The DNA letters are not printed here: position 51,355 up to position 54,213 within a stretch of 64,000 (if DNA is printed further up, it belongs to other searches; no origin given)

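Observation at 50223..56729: rex / TPR / NHL-propeller / 15-haem surface cytochrome / 12-haem NapC-NirT-like membrane cytochrome: candidate extracellular electron-transfer module in an Actinomycetota-like genome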

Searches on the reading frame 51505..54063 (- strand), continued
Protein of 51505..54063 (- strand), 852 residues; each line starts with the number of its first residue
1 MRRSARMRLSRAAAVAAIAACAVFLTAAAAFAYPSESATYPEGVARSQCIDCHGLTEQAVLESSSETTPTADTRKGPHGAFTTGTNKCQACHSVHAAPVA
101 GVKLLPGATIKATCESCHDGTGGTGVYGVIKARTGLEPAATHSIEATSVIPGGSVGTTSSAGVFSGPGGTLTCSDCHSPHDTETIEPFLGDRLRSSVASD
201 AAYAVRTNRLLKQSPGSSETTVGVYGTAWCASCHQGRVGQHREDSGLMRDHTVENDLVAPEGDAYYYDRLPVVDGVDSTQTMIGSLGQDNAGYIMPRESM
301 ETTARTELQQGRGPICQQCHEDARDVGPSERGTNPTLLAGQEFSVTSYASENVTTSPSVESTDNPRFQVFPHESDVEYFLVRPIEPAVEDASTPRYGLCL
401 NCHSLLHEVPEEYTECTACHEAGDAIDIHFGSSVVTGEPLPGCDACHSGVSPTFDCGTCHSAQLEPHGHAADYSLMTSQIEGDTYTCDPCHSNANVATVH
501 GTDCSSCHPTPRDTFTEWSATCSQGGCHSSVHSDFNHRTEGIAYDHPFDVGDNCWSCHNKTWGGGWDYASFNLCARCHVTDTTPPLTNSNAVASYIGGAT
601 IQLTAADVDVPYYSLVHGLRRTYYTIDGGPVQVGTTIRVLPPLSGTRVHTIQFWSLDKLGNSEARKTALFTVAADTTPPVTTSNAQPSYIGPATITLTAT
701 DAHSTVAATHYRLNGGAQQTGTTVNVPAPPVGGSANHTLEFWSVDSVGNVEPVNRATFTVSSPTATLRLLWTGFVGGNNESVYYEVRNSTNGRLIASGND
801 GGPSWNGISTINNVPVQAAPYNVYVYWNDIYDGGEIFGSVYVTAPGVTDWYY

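Call 16: search_solved_structures(query=A1, max_evalue=1, show_alignments=2)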
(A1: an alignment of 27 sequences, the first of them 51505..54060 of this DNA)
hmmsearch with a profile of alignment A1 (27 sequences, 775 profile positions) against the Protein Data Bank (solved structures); distinct sequences matched with E-value up to 1: 13.
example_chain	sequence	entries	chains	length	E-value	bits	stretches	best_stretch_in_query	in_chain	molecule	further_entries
3ov0_A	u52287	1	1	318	8.9e-07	30.9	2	447-504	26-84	Cytochrome c family protein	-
3oue_A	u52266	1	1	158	0.00071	21.3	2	455-508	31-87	Cytochrome c family protein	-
1qo8_A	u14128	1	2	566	0.0058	18.3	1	424-516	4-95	FLAVOCYTOCHROME C3 FUMARATE REDUCTASE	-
3ouq_A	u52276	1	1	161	0.0062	18.2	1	447-505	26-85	Cytochrome c family protein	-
4m03_A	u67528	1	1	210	0.012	17.2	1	508-676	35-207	Serine-rich adhesin for platelets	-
1rwj_A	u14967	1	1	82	0.14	13.6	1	455-501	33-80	Cytochrome c family protein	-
1w7o_A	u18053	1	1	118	0.21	13.1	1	431-502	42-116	CYTOCHROME C3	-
6hr0_A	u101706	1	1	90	0.49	11.9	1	159-177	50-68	Cytochrome C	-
1ehj_A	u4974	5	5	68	0.52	11.8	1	394-441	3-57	CYTOCHROME C7 | CYTOCHROME C551.5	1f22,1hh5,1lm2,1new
3h34_A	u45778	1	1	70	0.76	11.3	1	41-87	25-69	Cytochrome c7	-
3bxu_A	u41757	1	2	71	0.77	11.2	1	38-87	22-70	Cytochrome c3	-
6xkw_p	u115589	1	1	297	0.88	11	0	30-62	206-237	Cbb3-type cytochrome c oxidase subunit CcoP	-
2k3v_A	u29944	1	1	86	0.92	11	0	161-177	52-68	Tetraheme cytochrome c-type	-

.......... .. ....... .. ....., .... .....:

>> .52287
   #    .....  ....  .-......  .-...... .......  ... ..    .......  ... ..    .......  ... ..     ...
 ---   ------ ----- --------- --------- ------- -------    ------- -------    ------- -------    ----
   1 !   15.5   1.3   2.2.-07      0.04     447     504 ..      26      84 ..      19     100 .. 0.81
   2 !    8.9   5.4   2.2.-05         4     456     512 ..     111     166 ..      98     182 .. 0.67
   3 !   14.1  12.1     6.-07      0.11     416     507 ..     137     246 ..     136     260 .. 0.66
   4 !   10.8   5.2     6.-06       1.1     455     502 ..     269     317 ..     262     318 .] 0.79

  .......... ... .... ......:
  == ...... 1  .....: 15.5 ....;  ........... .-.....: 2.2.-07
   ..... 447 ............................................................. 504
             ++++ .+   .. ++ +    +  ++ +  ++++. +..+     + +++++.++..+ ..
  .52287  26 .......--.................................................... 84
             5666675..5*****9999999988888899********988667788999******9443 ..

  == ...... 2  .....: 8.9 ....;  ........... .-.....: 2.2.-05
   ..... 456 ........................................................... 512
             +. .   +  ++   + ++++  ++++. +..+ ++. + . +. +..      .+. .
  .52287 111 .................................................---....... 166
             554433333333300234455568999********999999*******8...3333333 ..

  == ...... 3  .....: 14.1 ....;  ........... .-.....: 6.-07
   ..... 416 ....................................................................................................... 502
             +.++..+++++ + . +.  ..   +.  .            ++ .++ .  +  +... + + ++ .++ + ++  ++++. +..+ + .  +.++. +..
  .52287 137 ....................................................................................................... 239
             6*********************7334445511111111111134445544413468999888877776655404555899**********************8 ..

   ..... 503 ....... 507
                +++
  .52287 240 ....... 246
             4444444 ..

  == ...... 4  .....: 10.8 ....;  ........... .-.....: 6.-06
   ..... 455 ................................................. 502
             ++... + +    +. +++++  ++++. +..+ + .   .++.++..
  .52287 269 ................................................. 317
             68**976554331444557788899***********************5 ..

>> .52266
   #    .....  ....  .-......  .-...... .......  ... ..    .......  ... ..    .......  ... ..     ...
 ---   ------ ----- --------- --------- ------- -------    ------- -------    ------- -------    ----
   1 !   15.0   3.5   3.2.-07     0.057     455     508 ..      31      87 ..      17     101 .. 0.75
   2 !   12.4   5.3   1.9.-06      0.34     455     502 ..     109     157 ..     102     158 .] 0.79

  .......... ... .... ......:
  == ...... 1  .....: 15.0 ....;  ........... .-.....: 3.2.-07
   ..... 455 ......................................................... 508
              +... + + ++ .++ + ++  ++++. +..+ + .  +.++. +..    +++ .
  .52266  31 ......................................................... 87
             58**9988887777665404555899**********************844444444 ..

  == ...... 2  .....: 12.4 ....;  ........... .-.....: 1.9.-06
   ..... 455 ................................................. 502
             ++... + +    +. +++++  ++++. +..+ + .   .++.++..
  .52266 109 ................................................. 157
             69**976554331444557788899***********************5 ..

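Call 23: find_related_loci(query=A1, collection=genome_contigs, flank=10000)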
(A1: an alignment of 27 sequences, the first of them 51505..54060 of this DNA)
Query A1 (851 aa) in genome_contigs; peptide patterns used: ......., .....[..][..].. (x = any residue, [..] = any of these).
600 stretches matched a pattern (row limit reached: there are more); 159 encode a relative of the query (tblastn E <= 1e-3); the best 80 are kept; 79 distinct loci.
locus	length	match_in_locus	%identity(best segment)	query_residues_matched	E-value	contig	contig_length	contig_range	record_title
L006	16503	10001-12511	45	2-845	0e+0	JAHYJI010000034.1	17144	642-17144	MAG: Coriobacteriia bacterium isolate KA18 NODE_1691_length_17144_cov_11.174943, whole genome shotgun sequence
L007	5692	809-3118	45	1-845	0e+0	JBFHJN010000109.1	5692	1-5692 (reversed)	MAG: Coriobacteriia bacterium isolate Mix_sand07.2021.05.G.64 k141_2830631_length_5692_cov_19.3444, whole genome shotgun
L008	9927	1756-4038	46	7-850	0e+0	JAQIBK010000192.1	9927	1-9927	MAG: Actinomycetota bacterium isolate GH1 k119_272853, whole genome shotgun sequence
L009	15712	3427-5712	48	1-763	0e+0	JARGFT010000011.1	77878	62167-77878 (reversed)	MAG: Anaerosomatales bacterium isolate C14-13 NODE_11_length_77878_cov_6.622768, whole genome shotgun sequence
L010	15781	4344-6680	44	7-851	0e+0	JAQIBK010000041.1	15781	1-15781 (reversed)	MAG: Actinomycetota bacterium isolate GH1 k119_405335, whole genome shotgun sequence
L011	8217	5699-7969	45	6-757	0e+0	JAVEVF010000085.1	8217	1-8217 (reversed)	MAG: Coriobacteriia bacterium isolate BF4_114 NODE_29341_length_8217_cov_4.040049_Biofilm4, whole genome shotgun sequenc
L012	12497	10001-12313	43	4-845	1e-174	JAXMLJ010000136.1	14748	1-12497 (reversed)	MAG: Coriobacteriia bacterium isolate L4_metabat.bin.19_sub k141_21919, whole genome shotgun sequence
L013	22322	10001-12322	41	1-845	2e-163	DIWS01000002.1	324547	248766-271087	MAG TPA_asm: Actinobacteria bacterium UBA6100 UBA6100_contig_1119, whole genome shotgun sequence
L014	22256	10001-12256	45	8-833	0e+0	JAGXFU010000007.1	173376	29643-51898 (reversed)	MAG: Actinomycetes bacterium isolate LH_M22 k141_231389, whole genome shotgun sequence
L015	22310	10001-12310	45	1-845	0e+0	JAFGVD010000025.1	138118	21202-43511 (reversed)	MAG: Coriobacteriia bacterium isolate ZodW_Metabat.125 k87_11068953, whole genome shotgun sequence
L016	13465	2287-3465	56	2-403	2e-134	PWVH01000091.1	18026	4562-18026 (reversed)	MAG: Coriobacteriaceae bacterium isolate CSSed11_288R1 CS-Sed11-C3636, whole genome shotgun sequence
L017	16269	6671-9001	43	1-845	4e-180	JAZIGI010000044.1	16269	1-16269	MAG: Actinomycetota bacterium isolate R1July2020-bin.2 R1July2020-bin.2_NODE_1654_length_162693.257155, whole genome sho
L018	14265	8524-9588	47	5-402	2e-91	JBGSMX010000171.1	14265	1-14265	MAG: Coriobacteriia bacterium isolate JTS-AC241 k141_3684696, whole genome shotgun sequence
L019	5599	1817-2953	45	8-405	1e-87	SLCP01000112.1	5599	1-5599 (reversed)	MAG: Coriobacteriia bacterium isolate CSSed162cmB_508 CSSed16-2cmB-73145, whole genome shotgun sequence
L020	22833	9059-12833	46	13-404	5e-87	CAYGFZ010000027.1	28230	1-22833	MAG TPA_asm: uncultured Coriobacteriaceae bacterium isolate ERP113451_co2_321 genome assembly, contig: NODE_950_length_2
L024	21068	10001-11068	45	24-402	2e-82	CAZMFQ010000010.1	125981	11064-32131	MAG TPA_asm: uncultured Eubacteriales bacterium isolate binchicken_co269_74 genome assembly, contig: NODE_145_length_125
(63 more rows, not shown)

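Call 44: predict_structure(alignment_id=A1)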
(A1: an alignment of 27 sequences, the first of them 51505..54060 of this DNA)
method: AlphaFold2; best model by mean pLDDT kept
length: 851 residues; sequences in the alignment: 27
mean_pLDDT: 52.0   pTM: 0.35
mean pLDDT of the five models: 52.0, 50.6, 49.9, 48.9, 47.9
residues with pLDDT >= 90: 120; 70-90: 114; 50-70: 59; < 50: 558
segments of 3 or more residues with pLDDT < 50: 1-4, 24-412, 420-440, 450-455, 460-578, 607-617
pLDDT, mean of each block of 10 residues (from residue 1): 52 67 44 36 38 36 36 32 36 38 36 35 34 32 33 35 40 36 31 28 31 35 36 38 36 35 32 34 35 30 35 31 29 29 28 32 28 29 34 30 34 51 46 43 51 49 42 43 42 36 37 40 38 35 35 38 38 43 81 89 63 50 90 86 90 80 92 92 94 95 89 95 89 92 90 96 90 61 87 88 84 89 72 71 89 71
secondary structure, 60 per line:
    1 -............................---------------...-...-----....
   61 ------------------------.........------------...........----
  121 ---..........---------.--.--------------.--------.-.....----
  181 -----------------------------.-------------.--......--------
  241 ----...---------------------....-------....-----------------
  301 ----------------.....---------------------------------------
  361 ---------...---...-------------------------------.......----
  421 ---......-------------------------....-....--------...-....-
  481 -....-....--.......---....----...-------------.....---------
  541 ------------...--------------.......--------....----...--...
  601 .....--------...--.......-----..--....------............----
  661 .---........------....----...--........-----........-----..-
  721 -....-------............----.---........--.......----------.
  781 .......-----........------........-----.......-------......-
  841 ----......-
elements in order (helices of 4 or more, strands of 3 or more residues): H2-29 H57-60 H85-93 H106-116 H124-133 H172-176 H227-232 E269-272 E280-283 H317-321 H410-416 H424-429 H455-458 H460-463 E476-479 E482-485 H487-490 H493-499 H503-506 H527-531 H570-576 E585-588 E593-595 E598-605 E619-625 E635-638 E645-656 E665-672 E679-682 E687-689 E692-699 E705-712 E722-725 E733-744 E753-760 E763-769 E780-787 E793-800 E807-814 E820-826 E834-839 E845-850

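Call 51: search_protein_families(library=pfam, proteins=[P0038, P0044, P0004, P0013], max_evalue=0.001)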
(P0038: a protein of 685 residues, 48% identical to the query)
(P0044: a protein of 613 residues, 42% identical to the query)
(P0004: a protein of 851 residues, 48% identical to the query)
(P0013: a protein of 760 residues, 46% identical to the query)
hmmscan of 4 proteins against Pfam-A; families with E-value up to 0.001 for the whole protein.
P0038 (685 aa): 9 families
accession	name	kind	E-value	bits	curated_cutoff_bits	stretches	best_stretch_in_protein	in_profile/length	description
PF01436.27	NHL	-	1.2e-25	88.6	20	2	458-485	1-28/28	NHL repeat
PF09699.15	Paired_CXXCH_1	-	8.9e-17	60.9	20.6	1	72-107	5-39/41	Doubled CXXCH motif (Paired_CXXCH_1)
PF14522.11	Cytochrome_C7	-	7.6e-12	45.3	24.8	1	43-105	13-67/67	Cytochrome c7 and related cytochrome c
PF08450.18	SGL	-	4.9e-08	33.3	26.3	1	422-490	145-215/246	SMP-30/Gluconolactonase/LRE-like region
PF17170.10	DUF5128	-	7.2e-08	32.4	22.9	1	469-529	53-113/321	6-bladed beta-propeller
PF14537.11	Cytochrom_c3_2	-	2e-05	25.4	25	1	38-105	21-79/79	Cytochrome c3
PF25021.1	TEN_NHL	-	3.8e-05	23.3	27.1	0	459-497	142-178/357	Teneurin NHL domain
PF22113.1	Mtrc-MtrF_II-IV_dom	-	0.00012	22.1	30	0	44-87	7-42/176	Outer membrane cytochrome MtrC/MtrF-like, domains II/IV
PF02393.21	US22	-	0.00027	21.4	35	0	448-486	67-106/124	US22 like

P0044 (613 aa): 7 families
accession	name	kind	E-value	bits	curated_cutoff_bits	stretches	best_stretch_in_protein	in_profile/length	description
PF01436.27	NHL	-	8.1e-22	76.5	20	2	423-449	1-27/28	NHL repeat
PF09699.15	Paired_CXXCH_1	-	1.4e-11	44.3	20.6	2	586-609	15-38/41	Doubled CXXCH motif (Paired_CXXCH_1)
PF25021.1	TEN_NHL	-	2.4e-11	43.7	27.1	0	242-294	141-191/357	Teneurin NHL domain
PF24684.1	Vgb_lyase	-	2.9e-09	36.6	50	1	288-502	16-212/290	Virginiamycin B lyase family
PF22113.1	Mtrc-MtrF_II-IV_dom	-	2.4e-06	27.6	30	1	67-217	6-136/176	Outer membrane cytochrome MtrC/MtrF-like, domains II/IV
PF17170.10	DUF5128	-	0.00022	21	22.9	0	434-504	53-125/321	6-bladed beta-propeller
PF14522.11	Cytochrome_C7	-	0.00094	19.4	24.8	0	153-213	14-53/67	Cytochrome c7 and related cytochrome c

P0004 (851 aa): 4 families
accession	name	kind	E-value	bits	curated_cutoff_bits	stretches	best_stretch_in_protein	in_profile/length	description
PF14522.11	Cytochrome_C7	-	5.5e-16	58.6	24.8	1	34-102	12-67/67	Cytochrome c7 and related cytochrome c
PF14537.11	Cytochrom_c3_2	-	3.7e-12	47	25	1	34-102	25-79/79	Cytochrome c3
PF09699.15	Paired_CXXCH_1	-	6e-09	35.9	20.6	1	65-104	5-39/41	Doubled CXXCH motif (Paired_CXXCH_1)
PF22113.1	Mtrc-MtrF_II-IV_dom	-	1.2e-06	28.6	30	0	27-78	112-166/176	Outer membrane cytochrome MtrC/MtrF-like, domains II/IV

P0013 (760 aa): 4 families
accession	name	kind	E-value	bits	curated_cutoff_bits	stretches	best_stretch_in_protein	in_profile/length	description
PF14522.11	Cytochrome_C7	-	1.1e-14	54.4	24.8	1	30-103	13-67/67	Cytochrome c7 and related cytochrome c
PF09699.15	Paired_CXXCH_1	-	6.6e-13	48.6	20.6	1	66-105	5-39/41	Doubled CXXCH motif (Paired_CXXCH_1)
PF22113.1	Mtrc-MtrF_II-IV_dom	-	6.2e-11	42.6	30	1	69-220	6-129/176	Outer membrane cytochrome MtrC/MtrF-like, domains II/IV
PF14537.11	Cytochrom_c3_2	-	6.4e-08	33.4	25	1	30-103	26-79/79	Cytochrome c3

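Call 52: search_protein_families(library=pfam, alignment_id=A1, max_evalue=0.01)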
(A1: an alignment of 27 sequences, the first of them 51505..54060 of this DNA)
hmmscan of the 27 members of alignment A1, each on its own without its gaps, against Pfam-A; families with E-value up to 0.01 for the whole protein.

A. member 1, window:51505-54060:- (851 aa): 3 families
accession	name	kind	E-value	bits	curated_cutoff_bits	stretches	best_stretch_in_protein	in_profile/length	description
PF14522.11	Cytochrome_C7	-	1.9e-15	56.8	24.8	2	45-118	13-67/67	Cytochrome c7 and related cytochrome c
PF14537.11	Cytochrom_c3_2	-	2.2e-10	41.3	25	1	42-118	23-79/79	Cytochrome c3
PF09699.15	Paired_CXXCH_1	-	1.8e-07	31.2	20.6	1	77-120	1-39/41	Doubled CXXCH motif (Paired_CXXCH_1)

B. families by the number of members that match (of 27 scanned): 7 families
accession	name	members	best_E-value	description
PF09699.15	Paired_CXXCH_1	27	3.2e-17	Doubled CXXCH motif (Paired_CXXCH_1)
PF14537.11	Cytochrom_c3_2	27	1.8e-14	Cytochrome c3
PF14522.11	Cytochrome_C7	26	9.3e-21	Cytochrome c7 and related cytochrome c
PF22113.1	Mtrc-MtrF_II-IV_dom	15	6.2e-11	Outer membrane cytochrome MtrC/MtrF-like, domains II/IV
PF21202.3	SLX1_C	1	0.0013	Structure-specific endonuclease subunit SLX1, C-terminal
PF02085.21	Cytochrom_CIII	1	0.0057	Class III cytochrome C family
PF02369.22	Big_1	1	0.0086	Bacterial Ig-like domain (group 1)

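Call 53: list_cluster_members(proteins=[window:51505-54060:-, window:50223-51398:-, window:54290-55393:-, window:56091-56726:-, window:38101-40557:-])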
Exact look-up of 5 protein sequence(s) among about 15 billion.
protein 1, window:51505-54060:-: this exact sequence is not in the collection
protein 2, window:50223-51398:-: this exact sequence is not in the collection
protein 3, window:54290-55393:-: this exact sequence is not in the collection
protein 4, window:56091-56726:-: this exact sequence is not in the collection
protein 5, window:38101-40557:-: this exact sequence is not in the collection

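Call 57: find_encoding_contigs(protein=P0038, flank=10000, max_places=2)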
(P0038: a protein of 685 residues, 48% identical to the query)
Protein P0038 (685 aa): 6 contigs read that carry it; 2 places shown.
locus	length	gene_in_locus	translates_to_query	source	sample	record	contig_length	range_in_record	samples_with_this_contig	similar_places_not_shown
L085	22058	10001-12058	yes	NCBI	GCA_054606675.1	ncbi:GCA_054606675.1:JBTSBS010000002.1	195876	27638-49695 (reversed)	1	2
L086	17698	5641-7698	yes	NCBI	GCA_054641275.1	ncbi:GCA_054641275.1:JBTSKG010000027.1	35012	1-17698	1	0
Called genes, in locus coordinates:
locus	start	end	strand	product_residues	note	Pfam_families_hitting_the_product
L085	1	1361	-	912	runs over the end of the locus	PF01098:FTSW_RODA_SPOVE, PF21922:PBP_dimer_2, PF00905:Transpeptidase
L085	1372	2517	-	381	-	PF00481:PP2C, PF13672:PP2C_2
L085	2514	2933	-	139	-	PF16697:Yop-YscD_cpl, PF00498:FHA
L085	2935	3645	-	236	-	PF12401:FhaA_N, PF16697:Yop-YscD_cpl, PF00498:FHA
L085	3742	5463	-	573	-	PF00069:Pkinase, PF07714:PK_Tyr_Ser-Thr, PF03109:ABC1 (weak)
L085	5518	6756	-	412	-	PF14522:Cytochrome_C7 (faint), PF14537:Cytochrom_c3_2 (weak), PF09699:Paired_CXXCH_1 (weak)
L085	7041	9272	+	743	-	PF00122:E1-E2_ATPase, PF00702:Hydrolase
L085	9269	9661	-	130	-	-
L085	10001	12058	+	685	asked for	PF14522:Cytochrome_C7 (faint), PF14537:Cytochrom_c3_2 (faint), PF09699:Paired_CXXCH_1, PF08450:SGL (faint), PF17170:DUF5128 (faint), PF01436:NHL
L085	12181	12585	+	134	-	PF09945:DUF2177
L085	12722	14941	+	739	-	PF01145:Band_7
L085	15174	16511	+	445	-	PF04055:Radical_SAM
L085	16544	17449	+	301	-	PF01040:UbiA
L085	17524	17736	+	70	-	-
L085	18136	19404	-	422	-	PF19295:SufBD_N (faint), PF01458:SUFBD_core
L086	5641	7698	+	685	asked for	PF14522:Cytochrome_C7 (faint), PF14537:Cytochrom_c3_2 (faint), PF09699:Paired_CXXCH_1, PF08450:SGL (faint), PF17170:DUF5128 (faint), PF01436:NHL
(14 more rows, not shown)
